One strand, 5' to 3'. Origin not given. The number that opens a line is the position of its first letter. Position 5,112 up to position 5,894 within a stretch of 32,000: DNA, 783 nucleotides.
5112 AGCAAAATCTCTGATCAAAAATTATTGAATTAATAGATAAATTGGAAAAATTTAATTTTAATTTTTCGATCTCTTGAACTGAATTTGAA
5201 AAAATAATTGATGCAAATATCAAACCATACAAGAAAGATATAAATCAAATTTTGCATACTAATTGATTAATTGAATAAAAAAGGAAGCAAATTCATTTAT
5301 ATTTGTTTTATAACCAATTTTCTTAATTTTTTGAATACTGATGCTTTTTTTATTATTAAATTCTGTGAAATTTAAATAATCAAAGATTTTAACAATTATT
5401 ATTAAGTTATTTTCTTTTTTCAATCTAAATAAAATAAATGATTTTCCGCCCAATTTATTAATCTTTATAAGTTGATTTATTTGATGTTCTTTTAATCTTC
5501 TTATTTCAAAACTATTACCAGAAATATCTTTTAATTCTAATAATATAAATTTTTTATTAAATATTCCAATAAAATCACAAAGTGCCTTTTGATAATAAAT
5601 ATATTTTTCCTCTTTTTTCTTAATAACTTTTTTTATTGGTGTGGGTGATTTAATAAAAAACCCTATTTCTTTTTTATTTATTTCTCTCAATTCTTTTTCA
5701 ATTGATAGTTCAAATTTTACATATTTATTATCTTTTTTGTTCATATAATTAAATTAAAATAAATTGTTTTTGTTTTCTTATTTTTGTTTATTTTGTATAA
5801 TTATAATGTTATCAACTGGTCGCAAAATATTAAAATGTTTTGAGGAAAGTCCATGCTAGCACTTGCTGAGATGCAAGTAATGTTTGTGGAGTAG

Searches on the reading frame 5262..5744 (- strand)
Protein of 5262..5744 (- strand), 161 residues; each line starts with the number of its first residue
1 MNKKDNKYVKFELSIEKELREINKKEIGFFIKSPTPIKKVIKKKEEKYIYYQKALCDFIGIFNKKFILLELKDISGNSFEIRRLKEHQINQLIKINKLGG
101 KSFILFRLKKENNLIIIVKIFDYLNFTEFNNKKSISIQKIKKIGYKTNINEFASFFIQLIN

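Call 82: search_protein_families(library=pfam, proteins=[window:5262-5744:-], max_evalue=0.01)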
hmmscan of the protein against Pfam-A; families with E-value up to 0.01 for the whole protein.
seq(161 aa): 2 families
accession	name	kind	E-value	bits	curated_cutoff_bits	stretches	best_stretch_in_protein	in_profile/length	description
PF03838.20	RecU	-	2.3e-16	60.6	25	1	11-150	5-150/162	Recombination protein U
PF01870.24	Hjc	-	0.0018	18.6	21.1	1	53-115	28-88/93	Archaeal holliday junction resolvase (hjc)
